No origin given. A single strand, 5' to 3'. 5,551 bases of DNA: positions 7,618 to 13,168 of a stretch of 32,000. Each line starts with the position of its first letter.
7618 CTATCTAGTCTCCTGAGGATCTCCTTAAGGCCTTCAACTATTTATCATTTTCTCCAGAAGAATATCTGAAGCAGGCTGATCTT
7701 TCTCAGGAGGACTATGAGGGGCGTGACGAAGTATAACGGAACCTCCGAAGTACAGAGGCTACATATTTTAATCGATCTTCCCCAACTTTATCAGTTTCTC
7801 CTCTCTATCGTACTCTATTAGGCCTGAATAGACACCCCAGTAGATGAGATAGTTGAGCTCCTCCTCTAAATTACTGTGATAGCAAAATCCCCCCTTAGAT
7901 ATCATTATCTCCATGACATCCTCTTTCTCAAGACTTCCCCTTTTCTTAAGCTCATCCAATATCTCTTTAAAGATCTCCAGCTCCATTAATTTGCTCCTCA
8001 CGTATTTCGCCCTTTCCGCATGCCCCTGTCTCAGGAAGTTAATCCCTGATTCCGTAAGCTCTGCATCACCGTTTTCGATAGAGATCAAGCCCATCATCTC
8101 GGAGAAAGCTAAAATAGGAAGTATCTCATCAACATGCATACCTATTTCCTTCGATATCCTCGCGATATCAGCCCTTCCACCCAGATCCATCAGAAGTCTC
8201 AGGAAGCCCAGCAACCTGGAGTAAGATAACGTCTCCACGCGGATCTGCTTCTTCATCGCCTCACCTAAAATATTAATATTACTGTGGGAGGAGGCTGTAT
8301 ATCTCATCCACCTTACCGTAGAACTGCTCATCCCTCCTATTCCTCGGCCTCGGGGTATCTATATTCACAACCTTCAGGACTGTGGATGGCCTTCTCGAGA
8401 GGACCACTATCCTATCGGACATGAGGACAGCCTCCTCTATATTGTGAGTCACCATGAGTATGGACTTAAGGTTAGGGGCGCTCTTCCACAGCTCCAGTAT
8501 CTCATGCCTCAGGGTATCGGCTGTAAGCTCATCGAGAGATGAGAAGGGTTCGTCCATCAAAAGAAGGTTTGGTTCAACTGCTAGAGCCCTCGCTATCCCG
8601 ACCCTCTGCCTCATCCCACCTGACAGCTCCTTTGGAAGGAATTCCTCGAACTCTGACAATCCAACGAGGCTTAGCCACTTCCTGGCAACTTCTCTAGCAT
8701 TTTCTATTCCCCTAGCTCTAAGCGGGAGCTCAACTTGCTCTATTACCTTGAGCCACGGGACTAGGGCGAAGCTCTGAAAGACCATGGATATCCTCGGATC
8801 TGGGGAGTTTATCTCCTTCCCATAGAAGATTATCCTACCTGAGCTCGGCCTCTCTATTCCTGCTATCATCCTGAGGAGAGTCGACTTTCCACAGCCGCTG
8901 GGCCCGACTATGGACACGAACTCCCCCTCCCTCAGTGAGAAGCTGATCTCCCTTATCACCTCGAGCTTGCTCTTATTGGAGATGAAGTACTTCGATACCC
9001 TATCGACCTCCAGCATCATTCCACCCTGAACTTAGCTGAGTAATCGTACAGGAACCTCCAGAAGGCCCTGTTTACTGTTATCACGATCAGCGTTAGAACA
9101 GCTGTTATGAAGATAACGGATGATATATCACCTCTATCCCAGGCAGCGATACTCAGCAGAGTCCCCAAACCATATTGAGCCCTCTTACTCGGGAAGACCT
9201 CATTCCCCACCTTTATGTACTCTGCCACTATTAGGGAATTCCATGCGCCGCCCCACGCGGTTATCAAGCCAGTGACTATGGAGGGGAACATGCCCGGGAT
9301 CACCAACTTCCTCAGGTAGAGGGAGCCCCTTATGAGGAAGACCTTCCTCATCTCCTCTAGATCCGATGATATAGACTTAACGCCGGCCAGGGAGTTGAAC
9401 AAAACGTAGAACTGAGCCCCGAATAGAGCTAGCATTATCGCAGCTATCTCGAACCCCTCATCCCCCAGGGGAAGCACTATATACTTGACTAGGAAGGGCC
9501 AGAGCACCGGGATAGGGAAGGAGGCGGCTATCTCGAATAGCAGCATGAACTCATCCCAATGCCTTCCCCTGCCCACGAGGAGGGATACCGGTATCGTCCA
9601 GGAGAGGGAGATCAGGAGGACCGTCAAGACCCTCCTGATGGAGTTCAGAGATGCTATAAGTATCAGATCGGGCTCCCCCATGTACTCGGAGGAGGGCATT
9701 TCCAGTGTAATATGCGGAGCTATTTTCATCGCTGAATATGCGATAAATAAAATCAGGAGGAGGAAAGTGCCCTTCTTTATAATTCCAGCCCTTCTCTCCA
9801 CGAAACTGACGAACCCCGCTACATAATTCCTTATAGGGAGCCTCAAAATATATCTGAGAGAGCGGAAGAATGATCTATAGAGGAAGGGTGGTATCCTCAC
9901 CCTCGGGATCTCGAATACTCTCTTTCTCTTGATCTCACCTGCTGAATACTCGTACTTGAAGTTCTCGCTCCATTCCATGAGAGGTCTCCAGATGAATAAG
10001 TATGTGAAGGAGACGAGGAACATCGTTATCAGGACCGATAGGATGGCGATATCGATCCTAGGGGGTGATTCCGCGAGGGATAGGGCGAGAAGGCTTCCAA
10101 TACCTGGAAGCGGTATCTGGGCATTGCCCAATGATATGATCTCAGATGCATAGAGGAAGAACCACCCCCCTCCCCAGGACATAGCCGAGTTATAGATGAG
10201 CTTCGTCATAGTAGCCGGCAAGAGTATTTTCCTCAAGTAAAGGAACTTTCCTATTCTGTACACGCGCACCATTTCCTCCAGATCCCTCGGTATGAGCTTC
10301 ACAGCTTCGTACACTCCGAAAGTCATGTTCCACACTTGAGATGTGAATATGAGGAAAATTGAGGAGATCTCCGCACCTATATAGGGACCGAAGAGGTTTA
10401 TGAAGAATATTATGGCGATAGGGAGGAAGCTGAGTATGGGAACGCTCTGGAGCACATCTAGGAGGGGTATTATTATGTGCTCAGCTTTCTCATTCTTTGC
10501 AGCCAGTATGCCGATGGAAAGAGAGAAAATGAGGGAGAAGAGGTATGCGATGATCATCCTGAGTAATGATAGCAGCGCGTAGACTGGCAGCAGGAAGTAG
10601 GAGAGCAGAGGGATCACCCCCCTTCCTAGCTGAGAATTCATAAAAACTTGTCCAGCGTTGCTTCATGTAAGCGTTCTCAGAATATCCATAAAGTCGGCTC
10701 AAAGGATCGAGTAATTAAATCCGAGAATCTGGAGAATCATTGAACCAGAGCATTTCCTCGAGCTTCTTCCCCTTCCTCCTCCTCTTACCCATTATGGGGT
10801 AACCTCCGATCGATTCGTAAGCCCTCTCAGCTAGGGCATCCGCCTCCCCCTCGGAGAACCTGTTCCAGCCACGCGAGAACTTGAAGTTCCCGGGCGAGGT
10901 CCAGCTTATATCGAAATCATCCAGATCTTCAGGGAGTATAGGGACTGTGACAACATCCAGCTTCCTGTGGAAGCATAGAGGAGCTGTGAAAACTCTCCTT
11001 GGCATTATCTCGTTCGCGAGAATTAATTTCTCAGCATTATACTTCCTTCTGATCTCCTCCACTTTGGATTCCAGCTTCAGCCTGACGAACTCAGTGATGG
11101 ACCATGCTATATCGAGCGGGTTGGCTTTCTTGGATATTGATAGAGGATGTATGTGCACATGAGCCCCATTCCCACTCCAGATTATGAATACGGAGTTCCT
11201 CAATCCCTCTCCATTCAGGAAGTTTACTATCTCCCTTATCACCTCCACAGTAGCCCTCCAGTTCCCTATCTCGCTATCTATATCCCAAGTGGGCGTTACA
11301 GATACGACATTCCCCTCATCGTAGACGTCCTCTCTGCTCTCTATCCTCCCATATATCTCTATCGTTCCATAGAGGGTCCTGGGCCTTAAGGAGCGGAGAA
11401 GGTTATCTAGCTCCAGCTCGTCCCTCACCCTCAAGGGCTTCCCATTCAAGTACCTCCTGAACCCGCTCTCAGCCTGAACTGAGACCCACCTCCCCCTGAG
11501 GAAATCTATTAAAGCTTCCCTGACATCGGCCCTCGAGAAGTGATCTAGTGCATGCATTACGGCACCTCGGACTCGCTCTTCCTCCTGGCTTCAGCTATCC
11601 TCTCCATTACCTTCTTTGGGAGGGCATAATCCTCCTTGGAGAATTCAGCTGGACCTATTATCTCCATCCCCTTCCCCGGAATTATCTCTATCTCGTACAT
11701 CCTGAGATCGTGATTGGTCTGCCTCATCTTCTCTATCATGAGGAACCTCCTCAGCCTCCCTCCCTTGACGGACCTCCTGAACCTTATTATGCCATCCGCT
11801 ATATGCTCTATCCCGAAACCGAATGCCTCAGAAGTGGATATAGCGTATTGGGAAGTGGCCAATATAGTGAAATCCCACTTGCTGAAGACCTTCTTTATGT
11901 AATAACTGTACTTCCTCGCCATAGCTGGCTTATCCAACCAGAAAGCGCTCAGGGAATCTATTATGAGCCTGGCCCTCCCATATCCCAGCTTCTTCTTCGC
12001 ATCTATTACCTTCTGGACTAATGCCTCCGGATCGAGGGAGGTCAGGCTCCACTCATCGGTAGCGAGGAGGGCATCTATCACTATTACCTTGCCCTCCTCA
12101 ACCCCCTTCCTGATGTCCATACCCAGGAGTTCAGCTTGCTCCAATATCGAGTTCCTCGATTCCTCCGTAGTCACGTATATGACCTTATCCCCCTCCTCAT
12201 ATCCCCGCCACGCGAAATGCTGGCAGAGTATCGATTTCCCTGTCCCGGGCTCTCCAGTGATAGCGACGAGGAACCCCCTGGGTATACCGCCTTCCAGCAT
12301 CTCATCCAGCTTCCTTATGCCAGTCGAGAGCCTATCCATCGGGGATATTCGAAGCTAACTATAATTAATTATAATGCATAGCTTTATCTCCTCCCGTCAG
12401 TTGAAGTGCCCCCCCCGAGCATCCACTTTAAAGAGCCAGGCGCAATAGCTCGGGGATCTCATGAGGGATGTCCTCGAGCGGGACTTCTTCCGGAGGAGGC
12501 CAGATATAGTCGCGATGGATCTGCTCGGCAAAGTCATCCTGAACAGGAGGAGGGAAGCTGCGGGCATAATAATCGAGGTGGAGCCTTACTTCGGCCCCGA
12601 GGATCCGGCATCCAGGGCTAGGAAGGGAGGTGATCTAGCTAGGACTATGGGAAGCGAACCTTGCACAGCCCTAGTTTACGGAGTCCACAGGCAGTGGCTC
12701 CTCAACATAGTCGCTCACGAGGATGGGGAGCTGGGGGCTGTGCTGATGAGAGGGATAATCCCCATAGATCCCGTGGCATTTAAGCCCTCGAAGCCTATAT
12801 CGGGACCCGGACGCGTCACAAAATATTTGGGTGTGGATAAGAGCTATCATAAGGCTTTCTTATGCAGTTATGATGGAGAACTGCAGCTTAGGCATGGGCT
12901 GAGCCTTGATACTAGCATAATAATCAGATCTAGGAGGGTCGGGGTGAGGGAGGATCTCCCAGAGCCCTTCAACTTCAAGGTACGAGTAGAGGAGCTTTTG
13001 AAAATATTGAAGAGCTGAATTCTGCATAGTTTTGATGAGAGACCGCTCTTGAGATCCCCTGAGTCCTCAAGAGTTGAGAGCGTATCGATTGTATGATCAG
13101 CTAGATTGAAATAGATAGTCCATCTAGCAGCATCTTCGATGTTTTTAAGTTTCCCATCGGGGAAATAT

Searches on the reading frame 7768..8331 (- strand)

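Call 36: search_protein_families(library=pfam, proteins=[window:7768-8331:-], max_evalue=0.0001)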
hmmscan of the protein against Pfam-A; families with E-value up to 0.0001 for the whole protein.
window:7768-8331:- (187 aa): 1 family
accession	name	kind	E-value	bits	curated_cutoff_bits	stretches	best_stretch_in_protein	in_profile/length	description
PF09821.14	AAA_assoc_C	-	2.8e-26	92.9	27.6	1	58-175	2-119/119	C-terminal AAA-associated domain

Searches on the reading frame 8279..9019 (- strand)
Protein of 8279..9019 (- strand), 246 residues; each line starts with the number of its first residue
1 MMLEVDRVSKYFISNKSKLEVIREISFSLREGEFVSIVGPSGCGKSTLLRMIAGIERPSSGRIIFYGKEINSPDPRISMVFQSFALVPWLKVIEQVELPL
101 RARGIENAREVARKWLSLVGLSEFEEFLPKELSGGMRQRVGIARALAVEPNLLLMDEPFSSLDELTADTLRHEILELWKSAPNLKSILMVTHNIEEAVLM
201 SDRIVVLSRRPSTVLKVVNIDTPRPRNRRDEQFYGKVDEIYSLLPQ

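Call 36: search_protein_families(library=pfam, proteins=[window:8279-9019:-], max_evalue=0.0001)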
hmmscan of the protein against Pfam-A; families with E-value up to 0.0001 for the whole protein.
window:8279-9019:- (246 aa): 4 families
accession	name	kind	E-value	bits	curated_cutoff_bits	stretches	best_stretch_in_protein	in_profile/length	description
PF00005.33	ABC_tran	-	7.6e-35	120.9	25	1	23-159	2-136/137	ABC transporter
PF13304.12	AAA_21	-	1.6e-06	28.8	27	0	35-55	2-22/304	AAA domain, putative AbiEii toxin, Type IV TA system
PF13191.12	AAA_16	-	1.5e-05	26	32.6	1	31-170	23-152/167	AAA ATPase domain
PF13401.12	AAA_22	-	8.9e-05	23.3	27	0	32-195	5-127/130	AAA domain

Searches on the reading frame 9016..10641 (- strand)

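Call 37: search_protein_families(library=pfam, proteins=[window:9016-10641:-], max_evalue=0.0001)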
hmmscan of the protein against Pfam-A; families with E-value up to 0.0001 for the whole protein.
window:9016-10641:- (541 aa): 1 family
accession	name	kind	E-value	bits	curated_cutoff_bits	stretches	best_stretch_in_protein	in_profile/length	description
PF00528.27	BPD_transp_1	-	2.8e-24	86.3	26.4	2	41-213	2-170/184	Binding-protein-dependent transport system inner membrane component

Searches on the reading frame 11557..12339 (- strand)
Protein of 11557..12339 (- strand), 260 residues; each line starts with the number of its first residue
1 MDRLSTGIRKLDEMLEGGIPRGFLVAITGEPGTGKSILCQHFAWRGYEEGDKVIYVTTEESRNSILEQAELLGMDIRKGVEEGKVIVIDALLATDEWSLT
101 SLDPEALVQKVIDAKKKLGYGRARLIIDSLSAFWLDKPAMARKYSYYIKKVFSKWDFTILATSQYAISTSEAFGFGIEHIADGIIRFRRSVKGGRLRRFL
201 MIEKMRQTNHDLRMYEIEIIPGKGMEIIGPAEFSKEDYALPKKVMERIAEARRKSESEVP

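Call 37: search_protein_families(library=pfam, proteins=[window:11557-12339:-], max_evalue=0.0001)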
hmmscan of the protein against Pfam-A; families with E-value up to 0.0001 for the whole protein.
window:11557-12339:- (260 aa): 4 families
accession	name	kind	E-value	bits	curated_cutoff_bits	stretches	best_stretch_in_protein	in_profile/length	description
PF06745.19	ATPase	-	2.9e-56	190.8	26.6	1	5-230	2-229/231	KaiC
PF13481.12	AAA_25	-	1.9e-07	31.4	27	1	2-132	13-154/195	AAA domain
PF13401.12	AAA_22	-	7.5e-05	23.5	27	0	25-128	8-91/130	AAA domain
PF08423.17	Rad51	-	8.8e-05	22.3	22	0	3-61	7-71/244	Rad51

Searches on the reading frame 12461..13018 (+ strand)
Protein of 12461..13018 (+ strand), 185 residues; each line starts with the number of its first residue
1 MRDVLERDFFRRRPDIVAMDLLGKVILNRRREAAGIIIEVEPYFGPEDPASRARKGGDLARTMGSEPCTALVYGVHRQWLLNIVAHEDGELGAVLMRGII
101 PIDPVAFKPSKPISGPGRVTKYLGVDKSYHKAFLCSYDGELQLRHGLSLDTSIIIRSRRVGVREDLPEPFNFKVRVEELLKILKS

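Call 37: search_protein_families(library=pfam, proteins=[window:12461-13018:+], max_evalue=0.0001)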
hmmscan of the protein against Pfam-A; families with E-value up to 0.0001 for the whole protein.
window:12461-13018:+ (185 aa): 1 family
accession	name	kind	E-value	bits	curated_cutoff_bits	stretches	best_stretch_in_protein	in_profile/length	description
PF02245.21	Pur_DNA_glyco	-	1.8e-33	115.8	27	1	8-175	1-178/181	Methylpurine-DNA glycosylase (MPG)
